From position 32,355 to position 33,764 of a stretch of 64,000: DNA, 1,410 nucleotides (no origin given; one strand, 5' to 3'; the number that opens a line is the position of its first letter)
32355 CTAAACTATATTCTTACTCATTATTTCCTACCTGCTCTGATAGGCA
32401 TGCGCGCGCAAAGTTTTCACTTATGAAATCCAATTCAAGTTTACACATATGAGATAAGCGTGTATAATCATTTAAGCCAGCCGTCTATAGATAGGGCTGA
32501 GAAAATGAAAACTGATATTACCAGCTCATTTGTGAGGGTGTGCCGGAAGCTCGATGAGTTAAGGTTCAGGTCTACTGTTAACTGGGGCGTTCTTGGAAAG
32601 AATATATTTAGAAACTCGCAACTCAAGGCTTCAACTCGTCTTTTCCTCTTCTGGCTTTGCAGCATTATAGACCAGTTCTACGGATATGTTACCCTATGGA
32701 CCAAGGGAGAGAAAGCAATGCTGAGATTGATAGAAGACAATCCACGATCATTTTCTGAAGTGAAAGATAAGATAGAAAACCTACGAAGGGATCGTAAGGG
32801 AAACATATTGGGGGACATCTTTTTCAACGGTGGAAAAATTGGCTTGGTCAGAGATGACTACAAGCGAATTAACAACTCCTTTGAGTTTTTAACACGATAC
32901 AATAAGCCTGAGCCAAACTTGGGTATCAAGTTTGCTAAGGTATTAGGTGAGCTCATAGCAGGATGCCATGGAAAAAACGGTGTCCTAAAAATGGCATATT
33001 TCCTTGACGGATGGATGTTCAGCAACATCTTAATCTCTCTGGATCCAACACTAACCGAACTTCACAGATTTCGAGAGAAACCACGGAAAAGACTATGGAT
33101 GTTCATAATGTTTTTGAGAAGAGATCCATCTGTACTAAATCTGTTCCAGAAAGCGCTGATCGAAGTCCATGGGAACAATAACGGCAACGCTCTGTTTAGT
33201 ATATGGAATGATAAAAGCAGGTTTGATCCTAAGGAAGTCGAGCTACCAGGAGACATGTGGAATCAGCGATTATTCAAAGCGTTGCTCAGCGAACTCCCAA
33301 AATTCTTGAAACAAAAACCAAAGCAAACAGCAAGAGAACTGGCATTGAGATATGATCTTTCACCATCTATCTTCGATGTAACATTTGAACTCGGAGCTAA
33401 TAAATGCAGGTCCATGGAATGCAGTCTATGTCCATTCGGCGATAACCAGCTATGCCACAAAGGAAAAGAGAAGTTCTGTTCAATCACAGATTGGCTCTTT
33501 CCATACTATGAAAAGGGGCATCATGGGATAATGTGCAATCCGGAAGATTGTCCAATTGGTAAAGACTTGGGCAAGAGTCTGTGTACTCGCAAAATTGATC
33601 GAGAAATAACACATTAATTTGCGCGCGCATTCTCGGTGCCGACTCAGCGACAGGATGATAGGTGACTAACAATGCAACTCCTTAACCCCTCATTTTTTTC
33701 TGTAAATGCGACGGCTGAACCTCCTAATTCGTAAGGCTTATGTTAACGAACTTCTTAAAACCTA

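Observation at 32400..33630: Cys-rich hypothetical gene exactly bracketed by a perfect 13-bp inverted repeat built on (GC)4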

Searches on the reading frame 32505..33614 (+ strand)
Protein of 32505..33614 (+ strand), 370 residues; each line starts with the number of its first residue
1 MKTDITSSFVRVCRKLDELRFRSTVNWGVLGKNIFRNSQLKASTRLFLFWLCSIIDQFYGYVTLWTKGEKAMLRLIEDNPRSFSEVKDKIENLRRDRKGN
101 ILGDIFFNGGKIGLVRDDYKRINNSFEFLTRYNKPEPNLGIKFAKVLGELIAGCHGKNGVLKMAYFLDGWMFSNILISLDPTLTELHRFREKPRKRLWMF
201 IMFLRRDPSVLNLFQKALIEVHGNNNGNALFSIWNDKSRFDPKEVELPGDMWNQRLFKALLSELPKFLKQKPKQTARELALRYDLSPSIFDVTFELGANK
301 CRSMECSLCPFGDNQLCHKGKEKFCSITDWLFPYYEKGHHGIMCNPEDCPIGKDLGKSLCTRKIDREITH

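Call 5: search_protein_families(library=pfam, proteins=[window:32505-33614:+], max_evalue=10)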
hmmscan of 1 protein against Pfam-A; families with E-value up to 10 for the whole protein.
window:32505-33614:+ (370 aa): 1 family
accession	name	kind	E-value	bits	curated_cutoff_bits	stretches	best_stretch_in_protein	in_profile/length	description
PF04696.18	Pinin_SDK_memA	-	0.26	11.8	25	1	253-276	7-30/130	pinin/SDK/memA/ protein conserved region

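Call 6: search_protein_families(library=ncbifam, proteins=[window:32505-33614:+], max_evalue=10)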
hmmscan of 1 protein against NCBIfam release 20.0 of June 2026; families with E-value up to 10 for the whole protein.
window:32505-33614:+ (370 aa): 0 families

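Call 8: find_homologous_proteins(query=window:32505-33614:+)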
Query window:32505-33614:+ (370 aa): 32 proteins with E <= 0.001 among 2218 candidates.
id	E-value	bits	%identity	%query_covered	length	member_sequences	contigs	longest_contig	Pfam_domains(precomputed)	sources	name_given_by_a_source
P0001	5.6e-257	870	100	100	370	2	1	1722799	-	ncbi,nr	ncbi:MAG: hypothetical protein JSV12_05110 [Candidatus Bathyarchaeota archaeon]|nr:MAG: hypothetical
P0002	1.5e-204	697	78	100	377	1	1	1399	-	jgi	-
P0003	7.6e-202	688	77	100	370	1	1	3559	-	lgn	-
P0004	2.9e-194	663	74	100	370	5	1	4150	-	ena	-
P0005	3.7e-191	653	73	100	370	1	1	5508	-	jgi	jgi:hypothetical protein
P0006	4.6e-191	653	73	100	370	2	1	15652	-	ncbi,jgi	-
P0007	1.3e-187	641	72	100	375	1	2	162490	-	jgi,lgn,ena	jgi:hypothetical protein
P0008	8.0e-172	589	66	100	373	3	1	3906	-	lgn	-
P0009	2.0e-166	572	64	100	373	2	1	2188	-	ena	-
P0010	8.9e-166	570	64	100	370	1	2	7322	-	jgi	jgi:hypothetical protein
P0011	3.8e-165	568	63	100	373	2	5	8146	-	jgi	-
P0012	1.6e-163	562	63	100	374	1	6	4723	-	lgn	-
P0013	6.4e-162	557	61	100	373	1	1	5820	-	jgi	-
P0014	4.0e-148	511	59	100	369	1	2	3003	-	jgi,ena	-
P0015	6.9e-147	507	59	100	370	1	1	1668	-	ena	-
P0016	5.5e-134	465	56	100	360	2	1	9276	-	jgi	jgi:hypothetical protein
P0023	2.9e-109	384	47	99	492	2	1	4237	PF24706.2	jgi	-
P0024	1.3e-107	378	47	99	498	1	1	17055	PF24706.2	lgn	-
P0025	2.7e-105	370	49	98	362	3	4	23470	-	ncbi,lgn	ncbi:MAG: hypothetical protein QW758_00465 [Candidatus Aenigmatarchaeota archaeon]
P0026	1.8e-103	364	46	99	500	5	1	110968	PF24706.2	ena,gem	-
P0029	4.2e-88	314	44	97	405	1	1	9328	-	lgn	-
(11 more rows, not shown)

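Call 11: search_protein_families(library=pfam, proteins=[P0023, P0026, P0029], max_evalue=1)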
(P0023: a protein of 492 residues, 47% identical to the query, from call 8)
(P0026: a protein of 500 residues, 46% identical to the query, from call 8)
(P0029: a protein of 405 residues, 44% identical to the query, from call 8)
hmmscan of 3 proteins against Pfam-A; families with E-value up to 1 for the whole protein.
P0023 (492 aa): 1 family
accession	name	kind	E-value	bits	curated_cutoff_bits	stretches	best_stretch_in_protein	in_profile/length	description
PF24706.1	DUF7669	-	3.2e-16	59.8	23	1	1-78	5-75/75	Domain of unknown function (DUF7669)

P0026 (500 aa): 4 families
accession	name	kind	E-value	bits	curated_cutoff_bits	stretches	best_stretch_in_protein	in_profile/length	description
PF24706.1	DUF7669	-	5.5e-18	65.4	23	1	7-83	1-70/75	Domain of unknown function (DUF7669)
PF15173.11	FAM180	-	0.052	14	27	0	358-409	37-88/137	FAM180 family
PF05402.18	PqqD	-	0.097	13.5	23.4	0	17-46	24-52/67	Coenzyme PQQ synthesis protein D (PqqD)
PF20466.3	MmeI_TRD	-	0.14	11.9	27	1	112-151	35-75/207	MmeI, target recognition domain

P0029 (405 aa): 1 family
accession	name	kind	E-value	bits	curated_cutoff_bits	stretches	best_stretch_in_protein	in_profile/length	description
PF19037.6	Fuz_longin_2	-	0.21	12.2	23.8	1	39-108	24-93/98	Second Longin domain of FUZ, MON1 and HPS1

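Call 13: search_solved_structures(query=A1, max_evalue=10, show_alignments=2)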
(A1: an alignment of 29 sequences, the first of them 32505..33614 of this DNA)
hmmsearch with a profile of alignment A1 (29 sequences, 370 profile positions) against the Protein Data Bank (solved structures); distinct sequences matched with E-value up to 10: 6.
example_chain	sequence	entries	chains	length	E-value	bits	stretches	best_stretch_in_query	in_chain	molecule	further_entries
3o7m_A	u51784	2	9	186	0.029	16.5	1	79-161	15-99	Hypoxanthine phosphoribosyltransferase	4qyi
2xu6_A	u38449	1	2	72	0.048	15.8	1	79-132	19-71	MDV1 COILED COIL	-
3uux_B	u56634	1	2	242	0.13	14.4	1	80-134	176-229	Mitochondrial division protein 1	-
8fn4_6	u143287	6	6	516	0.19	13.8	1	109-219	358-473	RNA-editing substrate-binding complex protein 6 (RESC6) | RAP domain-containing protein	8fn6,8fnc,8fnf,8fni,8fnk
2bju_A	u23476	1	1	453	0.38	12.9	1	27-83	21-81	PLASMEPSIN II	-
5jst_A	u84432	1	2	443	0.66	12.1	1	81-132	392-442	Maltose-binding periplasmic protein,Mitochondrial division protein 1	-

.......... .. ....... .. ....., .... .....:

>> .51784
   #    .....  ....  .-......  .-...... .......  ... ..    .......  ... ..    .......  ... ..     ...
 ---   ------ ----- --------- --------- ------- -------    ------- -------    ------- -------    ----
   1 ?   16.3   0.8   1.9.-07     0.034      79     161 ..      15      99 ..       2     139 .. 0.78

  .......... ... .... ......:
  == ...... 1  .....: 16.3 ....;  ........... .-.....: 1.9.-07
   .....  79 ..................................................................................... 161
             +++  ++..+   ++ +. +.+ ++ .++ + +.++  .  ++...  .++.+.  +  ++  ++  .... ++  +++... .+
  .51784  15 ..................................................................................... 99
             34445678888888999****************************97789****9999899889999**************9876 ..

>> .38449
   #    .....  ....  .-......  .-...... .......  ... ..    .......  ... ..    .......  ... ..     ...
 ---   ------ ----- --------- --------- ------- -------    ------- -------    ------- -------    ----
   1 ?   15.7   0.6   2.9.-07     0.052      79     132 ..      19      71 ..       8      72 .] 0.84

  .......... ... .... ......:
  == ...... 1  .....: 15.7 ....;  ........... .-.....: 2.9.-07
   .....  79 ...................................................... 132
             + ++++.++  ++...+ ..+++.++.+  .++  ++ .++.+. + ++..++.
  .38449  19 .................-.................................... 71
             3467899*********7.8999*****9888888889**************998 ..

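Call 15: find_encoding_contigs(protein=P0007, flank=6000, max_places=3)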
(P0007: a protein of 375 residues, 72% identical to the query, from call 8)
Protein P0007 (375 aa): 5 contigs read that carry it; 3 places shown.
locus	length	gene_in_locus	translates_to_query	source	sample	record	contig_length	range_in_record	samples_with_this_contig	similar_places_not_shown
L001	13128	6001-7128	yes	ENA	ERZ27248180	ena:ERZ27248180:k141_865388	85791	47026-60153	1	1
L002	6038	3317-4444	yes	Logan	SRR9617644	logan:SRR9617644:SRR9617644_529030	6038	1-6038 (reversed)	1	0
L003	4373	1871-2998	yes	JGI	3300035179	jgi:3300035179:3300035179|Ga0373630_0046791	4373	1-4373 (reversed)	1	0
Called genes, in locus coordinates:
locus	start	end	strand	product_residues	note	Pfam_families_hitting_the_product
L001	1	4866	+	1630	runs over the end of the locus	PF17116:T9SS_plug_1st (faint), PF16760:CBM53 (faint)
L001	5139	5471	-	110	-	-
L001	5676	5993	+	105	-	-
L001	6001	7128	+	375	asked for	-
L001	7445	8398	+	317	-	PF01878:EVE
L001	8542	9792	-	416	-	-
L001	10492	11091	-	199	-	-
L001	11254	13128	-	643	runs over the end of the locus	PF00092:VWA, PF00362:Integrin_beta, PF25106:VWA_4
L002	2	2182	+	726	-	?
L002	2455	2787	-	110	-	-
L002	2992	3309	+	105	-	-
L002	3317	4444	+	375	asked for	-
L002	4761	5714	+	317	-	PF01878:EVE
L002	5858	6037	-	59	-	?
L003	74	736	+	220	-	-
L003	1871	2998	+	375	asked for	-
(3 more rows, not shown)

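Call 16: find_encoding_contigs(protein=P0006, flank=6000, max_places=3)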
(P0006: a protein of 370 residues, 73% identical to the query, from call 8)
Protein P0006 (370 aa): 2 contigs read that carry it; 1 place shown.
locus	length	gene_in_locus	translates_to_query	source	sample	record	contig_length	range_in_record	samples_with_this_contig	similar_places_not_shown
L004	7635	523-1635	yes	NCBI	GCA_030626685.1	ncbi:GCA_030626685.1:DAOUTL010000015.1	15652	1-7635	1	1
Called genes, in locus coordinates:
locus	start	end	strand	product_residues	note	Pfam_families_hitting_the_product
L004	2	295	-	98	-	?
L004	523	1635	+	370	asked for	-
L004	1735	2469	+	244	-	PF03883:H2O2_YaaD, PF21818:DUF6884 (faint)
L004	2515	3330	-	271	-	PF24701:DUF7664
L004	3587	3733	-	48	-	-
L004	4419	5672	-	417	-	PF12706:Lactamase_B_2 (faint)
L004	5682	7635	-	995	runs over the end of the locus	PF00176:SNF2-rel_dom, PF00270:DEAD, PF04851:ResIII, PF00271:Helicase_C, PF16203:ERCC3_RAD25_C (weak), PF13020:NOV_C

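Call 23: predict_structure(alignment_id=A1)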
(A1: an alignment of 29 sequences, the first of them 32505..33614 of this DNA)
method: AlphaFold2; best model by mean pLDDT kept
length: 370 residues; sequences in the alignment: 29
mean_pLDDT: 87.7   pTM: 0.90
mean pLDDT of the five models: 87.7, 85.4, 85.3, 85.1, 81.2
residues with pLDDT >= 90: 237; 70-90: 95; 50-70: 33; < 50: 5
segments of 3 or more residues with pLDDT < 50: 367-370
pLDDT, mean of each block of 10 residues (from residue 1): 76 93 92 96 98 85 93 95 94 94 94 94 96 84 98 96 98 94 95 92 96 98 98 97 89 74 66 87 94 81 70 64 79 85 79 81 49
secondary structure, 60 per line:
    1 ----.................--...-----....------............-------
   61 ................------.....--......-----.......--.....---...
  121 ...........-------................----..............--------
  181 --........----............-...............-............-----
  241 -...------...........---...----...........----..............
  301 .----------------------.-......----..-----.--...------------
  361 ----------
elements in order: H5-21 E24-26 H32-35 H42-53 H61-76 H83-87 E90-95 E101-107 E110-114 H118-131 H139-154 H159-172 H183-190 H195-206 H208-222 H224-235 H251-261 H272-282 H287-301 H326-331

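Call 28: fold_search(model_id=the predicted structure, library=pdb)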
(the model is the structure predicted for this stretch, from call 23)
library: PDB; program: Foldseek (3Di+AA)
matches with E <= 10: 94; with E <= 0.001: 0
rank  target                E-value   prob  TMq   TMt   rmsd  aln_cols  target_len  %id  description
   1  4gq2_M                7.4e-01  0.03  0.11  0.06  24.9       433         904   13  S. pombe Nup120-Nup37 complex (released 2012-10-03)
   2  2wj8_J                1.0e+00  0.05  0.16  0.16  18.6       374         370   15  Respiratory Syncitial Virus RiboNucleoProtein (released 2009-12-08)
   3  2wj8_R                1.0e+00  0.05  0.15  0.15  18.4       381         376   14  Respiratory Syncitial Virus RiboNucleoProtein (released 2009-12-08)
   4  4ypr_B                1.2e+00  0.10  0.14  0.15  17.7       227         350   15  Crystal Structure of D144N MutY bound to its anti-substrate (released 2015-05-27)
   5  2wj8_O                1.2e+00  0.04  0.15  0.15  18.4       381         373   14  Respiratory Syncitial Virus RiboNucleoProtein (released 2009-12-08)
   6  2wj8_A                1.2e+00  0.04  0.15  0.15  18.4       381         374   14  Respiratory Syncitial Virus RiboNucleoProtein (released 2009-12-08)
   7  2wj8_B                1.2e+00  0.04  0.15  0.15  18.4       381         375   14  Respiratory Syncitial Virus RiboNucleoProtein (released 2009-12-08)
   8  2wj8_C                1.2e+00  0.04  0.15  0.15  18.4       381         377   14  Respiratory Syncitial Virus RiboNucleoProtein (released 2009-12-08)
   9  2wj8_N                1.2e+00  0.04  0.15  0.14  18.4       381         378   14  Respiratory Syncitial Virus RiboNucleoProtein (released 2009-12-08)
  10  9j8s_A                1.2e+00  0.06  0.16  0.10  17.6       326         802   10  MprF from Pseudomonas aeruginosa in nanodisc, C2 symmetry (released 2025-09-03)
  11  9a1m_R                1.2e+00  0.02  0.11  0.05  24.9       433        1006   13  Integrative model of the nuclear pore complex from Schizosaccharomyces pombe (released 2021-11-12)
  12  5twy_B                1.5e+00  0.03  0.13  0.14  19.7       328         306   15  Structure of Maternal Embryonic Leucine Zipper Kinase (released 2017-11-22)
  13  9gry_A                1.6e+00  0.03  0.12  0.14  22.5       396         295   13  Cryo-EM structure of human SLC35B1-Q113F variant with AMP-PNP (released 2025-05-21)
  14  5hwy                  2.0e+00  0.02  0.10  0.11  18.4       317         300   10  Structural mechanisms of extracellular ion exchange and induced binding-site occlusion in the sodium-calcium exchanger N (released 2016-05-18)
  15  5hxc                  2.2e+00  0.02  0.10  0.11  17.8       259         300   11  Structural mechanisms of extracellular ion exchange and induced binding-site occlusion in the sodium-calcium exchanger N (released 2016-05-11)
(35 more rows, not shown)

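Call 29: find_related_loci(query=A1, collection=genome_contigs, flank=10000)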
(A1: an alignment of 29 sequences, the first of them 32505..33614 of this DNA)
Query A1 (370 aa) in genome_contigs; peptide patterns used: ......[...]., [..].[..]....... (x = any residue, [..] = any of these).
51 stretches matched a pattern; 2 encode a relative of the query (tblastn E <= 1e-3); 2 distinct loci.
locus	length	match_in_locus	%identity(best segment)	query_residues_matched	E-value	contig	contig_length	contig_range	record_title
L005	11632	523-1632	73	1-370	0e+0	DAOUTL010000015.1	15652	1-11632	MAG TPA_asm: Candidatus Bathyarchaeota archaeon isolate CSMAG_571 CSMAG_571_k127_1189135_length_15652_cov_13.9648, whole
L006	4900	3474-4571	51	1-370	2e-123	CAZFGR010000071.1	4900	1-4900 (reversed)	MAG TPA_asm: uncultured Nitrososphaerota archaeon isolate binchicken_co184_323 genome assembly, contig: NODE_37321_lengt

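Call 31: find_related_loci(query=A1, collection=metagenome_contigs, flank=10000)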
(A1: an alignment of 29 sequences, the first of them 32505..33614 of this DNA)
Query A1 (370 aa) in metagenome_contigs; peptide patterns used: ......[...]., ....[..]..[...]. (x = any residue, [..] = any of these).
141 stretches matched a pattern; 27 encode a relative of the query (tblastn E <= 1e-3); 26 distinct loci.
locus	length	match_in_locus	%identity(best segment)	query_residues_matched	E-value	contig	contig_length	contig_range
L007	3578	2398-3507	74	1-370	0e+0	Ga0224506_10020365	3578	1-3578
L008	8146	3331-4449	63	1-370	4e-168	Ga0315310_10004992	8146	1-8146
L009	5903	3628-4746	63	1-370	9e-170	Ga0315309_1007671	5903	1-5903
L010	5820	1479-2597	61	1-370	6e-167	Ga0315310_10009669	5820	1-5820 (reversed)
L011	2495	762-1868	59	1-370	2e-160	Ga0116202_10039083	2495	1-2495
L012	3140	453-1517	53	9-370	4e-131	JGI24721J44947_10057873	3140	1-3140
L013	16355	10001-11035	55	9-360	5e-126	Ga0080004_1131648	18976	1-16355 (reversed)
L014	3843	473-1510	54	9-360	2e-128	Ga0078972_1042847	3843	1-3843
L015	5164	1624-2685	53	1-364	3e-126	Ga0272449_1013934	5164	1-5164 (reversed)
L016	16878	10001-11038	53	9-360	4e-124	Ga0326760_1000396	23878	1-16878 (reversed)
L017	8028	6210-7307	51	1-370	1e-121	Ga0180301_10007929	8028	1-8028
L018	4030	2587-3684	51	1-370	7e-123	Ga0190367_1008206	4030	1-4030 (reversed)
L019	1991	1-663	76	150-370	5e-125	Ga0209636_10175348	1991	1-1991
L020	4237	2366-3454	47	4-370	1e-115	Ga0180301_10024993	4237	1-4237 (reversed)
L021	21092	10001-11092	46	4-370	5e-108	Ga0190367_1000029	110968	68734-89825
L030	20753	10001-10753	26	15-297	6e-12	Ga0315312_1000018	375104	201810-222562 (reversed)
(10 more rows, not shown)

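Call 38: search_protein_families(library=pfam, proteins=[L030:9947-10759:+], max_evalue=10)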
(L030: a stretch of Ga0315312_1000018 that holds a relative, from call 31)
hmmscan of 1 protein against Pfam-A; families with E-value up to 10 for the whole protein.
L030:9947-10759:+ (271 aa): 0 families

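Call 43: search_protein_representatives(alignment_id=A1)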
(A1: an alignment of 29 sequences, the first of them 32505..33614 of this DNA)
Query: 29 sequences, 370 profile positions. Proteins with E-value up to 0.001 (for the whole library): 203; up to 1e-10: 76; up to 1e-30: 8. The best 150 are listed.
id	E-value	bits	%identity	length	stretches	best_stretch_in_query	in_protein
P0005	7.0e-185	630.6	-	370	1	2-370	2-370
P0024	5.1e-162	555.4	-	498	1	3-370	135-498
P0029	2.2e-141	487.5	-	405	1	3-365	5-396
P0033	5.5e-96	338.1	-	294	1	63-370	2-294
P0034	1.3e-94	333.6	-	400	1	3-367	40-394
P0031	1.8e-80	287.1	-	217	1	96-305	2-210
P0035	2.7e-47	177.9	-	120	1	251-370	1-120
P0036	1.4e-33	132.8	-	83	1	3-83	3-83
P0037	1.7e-30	122.6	-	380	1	4-361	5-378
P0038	9.4e-27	110.3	-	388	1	3-361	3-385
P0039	1.4e-24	103.2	-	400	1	9-361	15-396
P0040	2.1e-22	96.0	-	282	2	127-294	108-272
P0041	3.4e-22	95.3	-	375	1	4-369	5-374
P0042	1.4e-20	90.0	-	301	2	135-294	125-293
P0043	1.4e-20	90.0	-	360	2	121-294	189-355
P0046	6.4e-20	87.8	-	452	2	184-361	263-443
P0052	3.3e-17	78.9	-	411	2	187-360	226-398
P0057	2.1e-16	76.3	-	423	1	4-363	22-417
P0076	8.6e-14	67.7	-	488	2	192-367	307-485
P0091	4.5e-12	62.0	-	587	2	186-335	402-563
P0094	7.9e-12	61.2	-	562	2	191-361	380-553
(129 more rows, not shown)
